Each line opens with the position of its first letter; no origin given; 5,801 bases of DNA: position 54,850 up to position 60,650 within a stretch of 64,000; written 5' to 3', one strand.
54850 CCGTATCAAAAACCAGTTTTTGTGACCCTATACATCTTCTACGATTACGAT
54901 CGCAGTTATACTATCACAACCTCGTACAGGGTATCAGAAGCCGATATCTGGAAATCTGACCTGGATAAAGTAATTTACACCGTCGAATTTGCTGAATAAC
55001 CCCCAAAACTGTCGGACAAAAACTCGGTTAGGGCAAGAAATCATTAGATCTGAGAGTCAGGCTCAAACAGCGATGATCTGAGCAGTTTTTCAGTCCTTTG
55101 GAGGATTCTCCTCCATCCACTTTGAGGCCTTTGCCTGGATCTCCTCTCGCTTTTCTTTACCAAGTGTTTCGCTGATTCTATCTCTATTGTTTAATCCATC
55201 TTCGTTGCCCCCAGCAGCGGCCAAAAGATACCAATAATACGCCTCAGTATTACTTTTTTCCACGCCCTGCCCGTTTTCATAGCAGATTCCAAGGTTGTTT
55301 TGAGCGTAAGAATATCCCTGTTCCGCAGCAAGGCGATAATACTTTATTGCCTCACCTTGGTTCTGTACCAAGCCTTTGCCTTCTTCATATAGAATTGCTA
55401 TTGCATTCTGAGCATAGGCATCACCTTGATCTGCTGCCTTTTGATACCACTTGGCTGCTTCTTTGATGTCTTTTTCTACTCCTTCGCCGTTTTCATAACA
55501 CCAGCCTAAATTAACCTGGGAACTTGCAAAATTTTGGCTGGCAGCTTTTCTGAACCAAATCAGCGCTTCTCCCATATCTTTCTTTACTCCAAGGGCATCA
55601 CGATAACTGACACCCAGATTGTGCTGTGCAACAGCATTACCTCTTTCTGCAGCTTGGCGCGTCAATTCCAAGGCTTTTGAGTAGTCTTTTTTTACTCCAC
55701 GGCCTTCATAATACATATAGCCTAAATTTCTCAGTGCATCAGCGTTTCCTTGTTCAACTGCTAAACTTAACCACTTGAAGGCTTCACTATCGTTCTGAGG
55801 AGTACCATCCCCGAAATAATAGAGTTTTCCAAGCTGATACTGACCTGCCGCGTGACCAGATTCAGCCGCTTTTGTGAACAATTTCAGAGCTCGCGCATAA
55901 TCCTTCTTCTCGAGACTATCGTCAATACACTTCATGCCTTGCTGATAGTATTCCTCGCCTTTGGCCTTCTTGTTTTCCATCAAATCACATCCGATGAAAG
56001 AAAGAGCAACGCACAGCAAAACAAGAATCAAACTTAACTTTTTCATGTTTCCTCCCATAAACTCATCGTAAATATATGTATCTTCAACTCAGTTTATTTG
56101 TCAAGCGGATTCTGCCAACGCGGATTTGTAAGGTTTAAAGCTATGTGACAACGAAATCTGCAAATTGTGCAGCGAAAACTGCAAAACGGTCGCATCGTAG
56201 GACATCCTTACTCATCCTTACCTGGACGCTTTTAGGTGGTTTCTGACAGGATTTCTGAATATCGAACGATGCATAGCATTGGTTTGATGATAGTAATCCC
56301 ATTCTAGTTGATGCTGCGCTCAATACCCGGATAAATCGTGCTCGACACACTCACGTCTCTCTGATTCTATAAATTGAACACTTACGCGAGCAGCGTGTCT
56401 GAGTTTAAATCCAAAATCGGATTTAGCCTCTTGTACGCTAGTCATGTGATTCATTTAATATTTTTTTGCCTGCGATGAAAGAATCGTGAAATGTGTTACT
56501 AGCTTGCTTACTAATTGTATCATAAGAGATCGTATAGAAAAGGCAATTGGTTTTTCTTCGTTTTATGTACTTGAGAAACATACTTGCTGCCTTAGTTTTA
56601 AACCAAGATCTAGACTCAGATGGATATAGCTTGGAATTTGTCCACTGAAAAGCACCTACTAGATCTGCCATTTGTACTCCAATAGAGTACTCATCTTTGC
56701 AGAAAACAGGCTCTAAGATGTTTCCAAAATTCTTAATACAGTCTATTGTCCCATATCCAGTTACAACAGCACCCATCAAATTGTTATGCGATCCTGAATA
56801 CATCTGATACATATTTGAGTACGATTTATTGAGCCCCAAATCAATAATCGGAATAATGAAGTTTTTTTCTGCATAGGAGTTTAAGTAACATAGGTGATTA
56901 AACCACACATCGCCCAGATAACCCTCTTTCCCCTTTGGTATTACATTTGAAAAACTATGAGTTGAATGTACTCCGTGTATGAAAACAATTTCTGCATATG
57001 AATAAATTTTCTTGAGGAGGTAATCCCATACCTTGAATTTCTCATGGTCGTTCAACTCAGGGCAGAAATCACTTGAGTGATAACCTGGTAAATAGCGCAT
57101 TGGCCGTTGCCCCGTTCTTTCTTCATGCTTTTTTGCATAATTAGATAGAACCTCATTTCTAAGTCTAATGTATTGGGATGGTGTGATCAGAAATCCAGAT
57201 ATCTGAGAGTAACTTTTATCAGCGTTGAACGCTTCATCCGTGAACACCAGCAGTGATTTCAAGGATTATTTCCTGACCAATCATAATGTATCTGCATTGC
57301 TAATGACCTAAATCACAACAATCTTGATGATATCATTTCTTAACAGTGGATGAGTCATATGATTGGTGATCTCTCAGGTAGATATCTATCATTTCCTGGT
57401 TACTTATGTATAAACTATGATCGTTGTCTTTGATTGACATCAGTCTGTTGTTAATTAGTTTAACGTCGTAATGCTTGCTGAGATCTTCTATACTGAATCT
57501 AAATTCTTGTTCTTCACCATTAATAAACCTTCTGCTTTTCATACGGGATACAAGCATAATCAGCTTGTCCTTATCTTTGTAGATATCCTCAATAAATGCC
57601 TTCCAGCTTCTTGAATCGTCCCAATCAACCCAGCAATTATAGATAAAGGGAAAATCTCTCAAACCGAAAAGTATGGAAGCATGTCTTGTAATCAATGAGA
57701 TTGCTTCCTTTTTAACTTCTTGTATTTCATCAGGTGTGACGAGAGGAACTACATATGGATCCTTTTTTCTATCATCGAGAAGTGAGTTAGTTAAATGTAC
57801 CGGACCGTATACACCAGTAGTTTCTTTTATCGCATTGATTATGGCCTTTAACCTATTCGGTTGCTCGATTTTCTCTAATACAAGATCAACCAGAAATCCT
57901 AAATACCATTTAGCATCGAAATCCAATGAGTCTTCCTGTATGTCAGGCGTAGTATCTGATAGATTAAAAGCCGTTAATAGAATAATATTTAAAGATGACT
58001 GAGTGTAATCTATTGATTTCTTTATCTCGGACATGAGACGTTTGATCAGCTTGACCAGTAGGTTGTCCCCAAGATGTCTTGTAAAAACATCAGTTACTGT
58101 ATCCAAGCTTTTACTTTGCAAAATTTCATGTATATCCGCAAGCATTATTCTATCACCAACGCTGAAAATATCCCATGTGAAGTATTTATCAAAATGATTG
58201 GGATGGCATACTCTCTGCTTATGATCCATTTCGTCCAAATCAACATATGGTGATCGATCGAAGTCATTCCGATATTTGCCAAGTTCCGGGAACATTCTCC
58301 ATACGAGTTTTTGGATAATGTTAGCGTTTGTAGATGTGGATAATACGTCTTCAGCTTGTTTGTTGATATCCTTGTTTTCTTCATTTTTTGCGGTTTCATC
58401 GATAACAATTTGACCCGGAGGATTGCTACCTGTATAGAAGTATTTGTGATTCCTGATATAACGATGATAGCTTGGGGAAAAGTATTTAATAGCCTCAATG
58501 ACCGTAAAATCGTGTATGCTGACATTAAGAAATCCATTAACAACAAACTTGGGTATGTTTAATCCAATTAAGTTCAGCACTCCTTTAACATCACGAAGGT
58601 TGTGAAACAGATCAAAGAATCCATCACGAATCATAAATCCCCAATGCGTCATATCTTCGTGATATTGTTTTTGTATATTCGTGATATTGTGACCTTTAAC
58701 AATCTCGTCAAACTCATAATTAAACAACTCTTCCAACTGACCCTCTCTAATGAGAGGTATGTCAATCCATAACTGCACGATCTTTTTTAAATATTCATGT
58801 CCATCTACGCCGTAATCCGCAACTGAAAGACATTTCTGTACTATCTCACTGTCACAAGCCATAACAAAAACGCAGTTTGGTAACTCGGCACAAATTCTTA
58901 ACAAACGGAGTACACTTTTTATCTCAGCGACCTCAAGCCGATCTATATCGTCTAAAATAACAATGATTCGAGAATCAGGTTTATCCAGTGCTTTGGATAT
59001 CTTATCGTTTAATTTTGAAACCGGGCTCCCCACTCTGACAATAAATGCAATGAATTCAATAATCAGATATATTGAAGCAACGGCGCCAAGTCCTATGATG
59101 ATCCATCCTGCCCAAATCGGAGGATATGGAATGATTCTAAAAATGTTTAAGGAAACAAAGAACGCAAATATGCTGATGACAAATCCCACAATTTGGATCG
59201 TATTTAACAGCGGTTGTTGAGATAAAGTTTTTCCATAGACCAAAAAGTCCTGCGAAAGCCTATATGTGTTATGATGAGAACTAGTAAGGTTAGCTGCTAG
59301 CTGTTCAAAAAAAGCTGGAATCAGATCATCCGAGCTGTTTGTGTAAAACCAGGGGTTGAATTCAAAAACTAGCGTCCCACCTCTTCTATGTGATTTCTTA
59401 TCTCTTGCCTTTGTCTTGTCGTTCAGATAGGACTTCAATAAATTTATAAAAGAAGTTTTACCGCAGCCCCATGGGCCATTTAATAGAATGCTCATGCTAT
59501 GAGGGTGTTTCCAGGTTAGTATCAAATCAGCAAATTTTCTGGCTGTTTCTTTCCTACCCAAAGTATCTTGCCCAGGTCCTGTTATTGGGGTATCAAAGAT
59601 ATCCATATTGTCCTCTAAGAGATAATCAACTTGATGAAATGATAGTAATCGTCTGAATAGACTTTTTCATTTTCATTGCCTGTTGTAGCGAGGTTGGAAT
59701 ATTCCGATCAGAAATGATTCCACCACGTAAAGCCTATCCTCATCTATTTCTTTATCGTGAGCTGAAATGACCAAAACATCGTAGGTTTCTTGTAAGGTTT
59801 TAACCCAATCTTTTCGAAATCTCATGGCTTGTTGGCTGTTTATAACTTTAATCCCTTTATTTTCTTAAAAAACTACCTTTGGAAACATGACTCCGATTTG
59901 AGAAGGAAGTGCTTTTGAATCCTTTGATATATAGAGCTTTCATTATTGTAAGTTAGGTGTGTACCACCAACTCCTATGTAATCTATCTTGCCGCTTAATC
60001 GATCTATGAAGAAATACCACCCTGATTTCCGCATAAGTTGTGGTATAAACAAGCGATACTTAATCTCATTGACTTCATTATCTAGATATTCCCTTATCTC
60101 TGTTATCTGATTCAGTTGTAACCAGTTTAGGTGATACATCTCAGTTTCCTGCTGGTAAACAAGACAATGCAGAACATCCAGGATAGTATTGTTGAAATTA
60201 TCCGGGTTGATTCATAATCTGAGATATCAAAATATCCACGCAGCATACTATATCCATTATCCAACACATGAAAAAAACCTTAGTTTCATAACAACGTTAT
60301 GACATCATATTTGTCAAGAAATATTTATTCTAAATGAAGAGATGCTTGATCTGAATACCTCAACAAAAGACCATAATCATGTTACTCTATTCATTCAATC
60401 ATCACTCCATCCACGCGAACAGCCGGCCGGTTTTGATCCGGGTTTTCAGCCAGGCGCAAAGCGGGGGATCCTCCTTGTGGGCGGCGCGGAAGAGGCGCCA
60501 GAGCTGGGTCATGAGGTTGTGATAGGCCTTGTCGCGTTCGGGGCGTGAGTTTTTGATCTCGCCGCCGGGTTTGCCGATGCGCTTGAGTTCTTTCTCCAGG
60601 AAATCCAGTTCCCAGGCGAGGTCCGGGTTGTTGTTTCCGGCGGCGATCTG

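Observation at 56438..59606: KAP-family membrane NTPase + DUF3800-like gene pair in AT-rich cargo DNA: candidate uncharacterised defence cassette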

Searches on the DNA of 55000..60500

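Call 34: search_rna_families(source=window, start=55000, end=60500, threshold=evalue, max_evalue=5)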
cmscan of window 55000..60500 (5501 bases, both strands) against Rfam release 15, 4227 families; matches with E-value up to 5: 6.
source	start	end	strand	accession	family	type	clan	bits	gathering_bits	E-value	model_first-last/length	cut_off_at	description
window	58057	58098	-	RF01162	sn668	Gene; snRNA; snoRNA; CD-box;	-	22.4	40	0.41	1-65/65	no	Small nucleolar RNA sn668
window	58154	58252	-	RF01651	ceN69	Gene; snRNA; snoRNA; CD-box;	-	21.8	45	0.95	1-107/107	no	Caenorhabditis snoRNA ceN69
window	57051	57283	-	RF01389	isrF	Gene; sRNA;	-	20.4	40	0.015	1-292/292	no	isrF Hfq binding RNA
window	59091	59178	+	RF01177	snR67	Gene; snRNA; snoRNA; CD-box;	CL00053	19.5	55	1.3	1-83/83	no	Small nucleolar RNA snR67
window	57182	57344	-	RF01296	snoU85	Gene; snRNA; snoRNA; HACA-box;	CL00082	16.4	41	0.27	1-329/329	no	Small nucleolar RNA U85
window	57574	57608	+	RF01519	CC0196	Gene; sRNA;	-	16.2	35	4.1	1-58/58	no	Caulobacter sRNA CC0196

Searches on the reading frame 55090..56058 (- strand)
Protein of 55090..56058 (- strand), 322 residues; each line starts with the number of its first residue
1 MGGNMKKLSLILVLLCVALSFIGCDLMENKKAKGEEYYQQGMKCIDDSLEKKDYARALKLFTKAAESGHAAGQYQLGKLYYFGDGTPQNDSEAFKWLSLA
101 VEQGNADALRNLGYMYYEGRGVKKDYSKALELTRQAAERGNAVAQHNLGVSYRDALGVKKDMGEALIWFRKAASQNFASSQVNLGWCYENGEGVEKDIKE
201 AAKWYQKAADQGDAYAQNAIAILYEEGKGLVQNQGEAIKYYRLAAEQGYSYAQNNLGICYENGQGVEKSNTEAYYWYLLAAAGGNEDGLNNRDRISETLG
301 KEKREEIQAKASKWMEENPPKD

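Call 3: search_protein_families(library=pfam, proteins=[window:55090-56058:-], max_evalue=0.01)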
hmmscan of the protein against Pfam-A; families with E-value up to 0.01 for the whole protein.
window:55090-56058:- (322 aa): 4 families
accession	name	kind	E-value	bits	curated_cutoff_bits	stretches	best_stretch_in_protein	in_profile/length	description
PF08238.18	Sel1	-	4.7e-69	226.8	30.7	7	178-213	1-36/36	Sel1 repeat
PF08289.16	Flu_M1_C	-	0.00024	21.7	22.3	0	183-208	61-86/97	Influenza Matrix protein (M1) C-terminal domain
PF23310.1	TPR_27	-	0.0029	17.7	27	1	35-98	29-89/110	Plant tetratrico peptide repeats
PF09114.16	MotA_activ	-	0.0049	17.4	26.1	0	122-168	26-70/95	Transcription factor MotA, activation domain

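Call 4: search_protein_families(library=padloc, proteins=[window:55090-56058:-], max_evalue=0.01)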
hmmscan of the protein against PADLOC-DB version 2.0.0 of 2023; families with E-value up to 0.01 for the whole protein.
window:55090-56058:- (322 aa): 1 family
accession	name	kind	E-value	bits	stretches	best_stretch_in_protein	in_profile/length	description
PDLC00284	PtuA1|PtuA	-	0.00029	17.8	0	55-108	6-59/545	AAA ATPase domain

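Call 5: search_protein_families(library=ncbifam, proteins=[window:55090-56058:-], max_evalue=0.01)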
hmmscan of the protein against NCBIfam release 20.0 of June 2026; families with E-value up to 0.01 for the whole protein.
window:55090-56058:- (322 aa): 4 families
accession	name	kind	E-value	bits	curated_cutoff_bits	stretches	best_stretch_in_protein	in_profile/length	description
NF033786.1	phenyl_MerG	equivalog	1.5e-36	126.4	350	4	185-308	72-201/217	phenylmercury resistance protein MerG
NF045484.1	TransRegExoR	equivalog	4.5e-16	58.9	450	2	56-114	61-119/267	exopolysaccharide production regulator ExoR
NF047621.1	FlgprotMotXVib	equivalog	8.7e-13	48.2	330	3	99-172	101-174/211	flagellar protein MotX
NF038194.1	AlgK_TPR_lipo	equivalog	3.4e-12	45.7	700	2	48-178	276-405/448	alginate biosynthesis TPR repeat lipoprotein AlgK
